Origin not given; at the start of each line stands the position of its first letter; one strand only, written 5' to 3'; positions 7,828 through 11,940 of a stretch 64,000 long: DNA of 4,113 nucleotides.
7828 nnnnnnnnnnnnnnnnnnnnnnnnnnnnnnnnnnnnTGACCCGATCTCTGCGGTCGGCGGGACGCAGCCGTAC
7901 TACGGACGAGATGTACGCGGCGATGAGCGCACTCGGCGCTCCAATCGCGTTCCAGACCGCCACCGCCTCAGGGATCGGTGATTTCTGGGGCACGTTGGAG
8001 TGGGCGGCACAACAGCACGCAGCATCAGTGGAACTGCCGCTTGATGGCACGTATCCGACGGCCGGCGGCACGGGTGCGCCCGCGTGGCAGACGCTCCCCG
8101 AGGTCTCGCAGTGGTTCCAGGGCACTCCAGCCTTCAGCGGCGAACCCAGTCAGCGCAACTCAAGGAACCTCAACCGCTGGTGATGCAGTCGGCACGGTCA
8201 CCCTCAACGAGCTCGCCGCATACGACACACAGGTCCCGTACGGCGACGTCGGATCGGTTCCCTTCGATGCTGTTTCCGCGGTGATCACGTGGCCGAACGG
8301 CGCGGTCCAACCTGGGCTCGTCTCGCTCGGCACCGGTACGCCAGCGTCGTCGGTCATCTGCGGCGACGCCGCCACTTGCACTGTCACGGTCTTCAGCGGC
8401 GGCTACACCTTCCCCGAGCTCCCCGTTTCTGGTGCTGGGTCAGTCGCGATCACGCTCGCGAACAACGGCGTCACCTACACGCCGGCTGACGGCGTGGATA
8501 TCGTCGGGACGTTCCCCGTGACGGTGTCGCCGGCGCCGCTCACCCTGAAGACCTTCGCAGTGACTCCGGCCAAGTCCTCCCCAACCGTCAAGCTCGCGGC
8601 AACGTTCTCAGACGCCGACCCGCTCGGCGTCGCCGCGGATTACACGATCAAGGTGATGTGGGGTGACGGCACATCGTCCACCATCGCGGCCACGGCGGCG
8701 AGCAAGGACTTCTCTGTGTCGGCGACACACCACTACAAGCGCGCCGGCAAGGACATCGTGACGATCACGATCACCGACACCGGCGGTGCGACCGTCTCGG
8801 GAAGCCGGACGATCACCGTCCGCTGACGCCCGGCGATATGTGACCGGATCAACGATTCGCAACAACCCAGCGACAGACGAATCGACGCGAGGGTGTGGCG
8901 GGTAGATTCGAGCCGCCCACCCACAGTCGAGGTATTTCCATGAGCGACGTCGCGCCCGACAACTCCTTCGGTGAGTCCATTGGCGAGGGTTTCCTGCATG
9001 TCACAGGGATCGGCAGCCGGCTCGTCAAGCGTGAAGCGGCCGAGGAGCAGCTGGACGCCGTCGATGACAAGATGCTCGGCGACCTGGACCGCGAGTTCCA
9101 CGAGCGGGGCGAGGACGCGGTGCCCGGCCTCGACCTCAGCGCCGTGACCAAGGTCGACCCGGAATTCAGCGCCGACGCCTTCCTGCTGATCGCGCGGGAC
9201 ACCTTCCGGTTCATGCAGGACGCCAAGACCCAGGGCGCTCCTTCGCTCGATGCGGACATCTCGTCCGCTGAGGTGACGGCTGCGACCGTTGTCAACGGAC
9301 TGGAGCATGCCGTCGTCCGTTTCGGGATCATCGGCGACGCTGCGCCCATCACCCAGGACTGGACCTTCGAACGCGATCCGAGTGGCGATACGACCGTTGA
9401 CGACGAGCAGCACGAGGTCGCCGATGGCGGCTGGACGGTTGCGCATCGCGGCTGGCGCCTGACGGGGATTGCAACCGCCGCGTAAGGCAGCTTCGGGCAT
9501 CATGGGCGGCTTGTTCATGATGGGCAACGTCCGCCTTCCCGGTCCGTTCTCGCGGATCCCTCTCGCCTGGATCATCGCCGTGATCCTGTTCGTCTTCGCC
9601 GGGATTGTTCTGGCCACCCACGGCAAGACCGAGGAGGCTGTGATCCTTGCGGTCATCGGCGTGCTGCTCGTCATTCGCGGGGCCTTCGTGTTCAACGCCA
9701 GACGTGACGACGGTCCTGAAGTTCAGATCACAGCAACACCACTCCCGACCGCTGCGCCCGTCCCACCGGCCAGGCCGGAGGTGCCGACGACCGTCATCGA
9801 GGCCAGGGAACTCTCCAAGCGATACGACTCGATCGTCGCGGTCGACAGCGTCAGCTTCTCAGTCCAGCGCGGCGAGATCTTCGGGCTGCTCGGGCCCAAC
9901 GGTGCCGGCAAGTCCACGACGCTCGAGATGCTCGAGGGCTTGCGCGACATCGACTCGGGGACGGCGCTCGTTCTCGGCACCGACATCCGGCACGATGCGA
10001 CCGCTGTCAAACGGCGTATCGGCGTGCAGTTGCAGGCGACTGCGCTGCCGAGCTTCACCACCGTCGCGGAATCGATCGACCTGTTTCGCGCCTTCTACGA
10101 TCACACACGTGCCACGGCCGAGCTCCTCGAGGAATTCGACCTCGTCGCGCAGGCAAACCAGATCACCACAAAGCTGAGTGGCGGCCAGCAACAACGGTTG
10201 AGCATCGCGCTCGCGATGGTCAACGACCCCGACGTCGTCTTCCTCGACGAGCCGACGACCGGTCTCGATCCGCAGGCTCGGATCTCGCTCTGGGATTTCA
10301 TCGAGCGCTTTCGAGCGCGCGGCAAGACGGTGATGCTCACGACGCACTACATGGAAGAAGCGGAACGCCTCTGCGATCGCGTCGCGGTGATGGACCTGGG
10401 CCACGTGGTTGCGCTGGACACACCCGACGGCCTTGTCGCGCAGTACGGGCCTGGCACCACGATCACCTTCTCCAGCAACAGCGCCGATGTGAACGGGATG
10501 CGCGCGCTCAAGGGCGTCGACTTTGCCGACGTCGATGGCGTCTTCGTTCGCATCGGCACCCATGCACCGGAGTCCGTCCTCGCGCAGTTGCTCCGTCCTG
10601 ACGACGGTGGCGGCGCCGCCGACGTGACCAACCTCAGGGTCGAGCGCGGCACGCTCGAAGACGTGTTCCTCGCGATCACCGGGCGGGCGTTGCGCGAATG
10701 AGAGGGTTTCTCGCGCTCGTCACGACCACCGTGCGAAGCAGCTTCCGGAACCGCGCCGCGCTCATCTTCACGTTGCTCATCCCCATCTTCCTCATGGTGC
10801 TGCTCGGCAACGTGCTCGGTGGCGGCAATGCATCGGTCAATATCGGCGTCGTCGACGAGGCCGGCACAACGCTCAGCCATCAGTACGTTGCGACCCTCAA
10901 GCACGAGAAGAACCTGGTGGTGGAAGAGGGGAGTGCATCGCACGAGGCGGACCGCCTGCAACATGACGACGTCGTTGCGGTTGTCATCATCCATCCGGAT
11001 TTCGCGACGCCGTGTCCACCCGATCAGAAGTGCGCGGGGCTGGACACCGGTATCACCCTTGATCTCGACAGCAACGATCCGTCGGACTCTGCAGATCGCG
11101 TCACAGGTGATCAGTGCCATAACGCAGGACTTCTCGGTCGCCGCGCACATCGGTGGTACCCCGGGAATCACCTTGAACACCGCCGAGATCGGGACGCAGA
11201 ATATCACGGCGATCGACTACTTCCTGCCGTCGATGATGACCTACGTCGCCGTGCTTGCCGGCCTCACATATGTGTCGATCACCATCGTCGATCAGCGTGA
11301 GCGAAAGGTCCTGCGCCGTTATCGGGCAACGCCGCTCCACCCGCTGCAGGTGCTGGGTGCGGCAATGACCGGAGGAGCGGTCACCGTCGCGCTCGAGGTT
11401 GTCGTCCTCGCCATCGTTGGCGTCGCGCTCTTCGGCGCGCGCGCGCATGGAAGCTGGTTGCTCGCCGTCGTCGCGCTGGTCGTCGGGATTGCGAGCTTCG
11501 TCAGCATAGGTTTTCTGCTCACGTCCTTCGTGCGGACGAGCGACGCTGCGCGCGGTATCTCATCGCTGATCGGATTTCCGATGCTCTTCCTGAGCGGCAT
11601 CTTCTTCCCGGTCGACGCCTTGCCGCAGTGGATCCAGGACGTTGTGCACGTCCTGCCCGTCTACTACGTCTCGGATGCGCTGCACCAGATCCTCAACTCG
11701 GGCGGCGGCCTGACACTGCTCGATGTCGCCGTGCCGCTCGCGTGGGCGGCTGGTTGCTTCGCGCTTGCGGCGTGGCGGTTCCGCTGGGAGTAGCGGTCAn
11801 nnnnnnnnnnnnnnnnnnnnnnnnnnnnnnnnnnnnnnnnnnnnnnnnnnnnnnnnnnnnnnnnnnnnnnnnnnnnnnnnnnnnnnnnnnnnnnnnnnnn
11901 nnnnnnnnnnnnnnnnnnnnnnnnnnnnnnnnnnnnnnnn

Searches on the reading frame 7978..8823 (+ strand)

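Call 100: search_protein_families(library=pfam, proteins=[window:7978-8823:+], max_evalue=0.001)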
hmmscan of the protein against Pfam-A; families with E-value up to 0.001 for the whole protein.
window:7978-8823:+ (282 aa): 1 family
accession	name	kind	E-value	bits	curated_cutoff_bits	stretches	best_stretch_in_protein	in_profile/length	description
PF18911.6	PKD_4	-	0.00027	21.4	27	1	198-281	14-83/85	PKD domain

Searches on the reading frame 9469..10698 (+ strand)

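Call 100: search_protein_families(library=pfam, proteins=[window:9469-10698:+], max_evalue=0.001)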
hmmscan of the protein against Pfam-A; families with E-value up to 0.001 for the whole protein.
window:9469-10698:+ (410 aa): 3 families
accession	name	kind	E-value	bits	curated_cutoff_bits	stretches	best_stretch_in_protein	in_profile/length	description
PF00005.33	ABC_tran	-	2e-31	109.8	25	1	126-264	2-137/137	ABC transporter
PF13304.12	AAA_21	-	1.2e-13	52.3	27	1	237-293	239-298/304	AAA domain, putative AbiEii toxin, Type IV TA system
PF13175.12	AAA_15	-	0.00069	19.8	32.1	0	252-293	327-369/374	AAA ATPase domain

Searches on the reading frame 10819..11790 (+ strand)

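Call 100: search_protein_families(library=pfam, proteins=[window:10819-11790:+], max_evalue=0.001)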
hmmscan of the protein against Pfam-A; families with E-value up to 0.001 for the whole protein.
window:10819-11790:+ (324 aa): 2 families
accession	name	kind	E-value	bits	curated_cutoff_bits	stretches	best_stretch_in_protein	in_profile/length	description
PF12698.13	ABC2_membrane_3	-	1.9e-23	83.6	31.6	1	97-319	123-347/347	ABC-2 family transporter protein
PF01061.29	ABC2_membrane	-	2.3e-22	80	26.9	1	87-291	15-209/211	ABC-2 type transporter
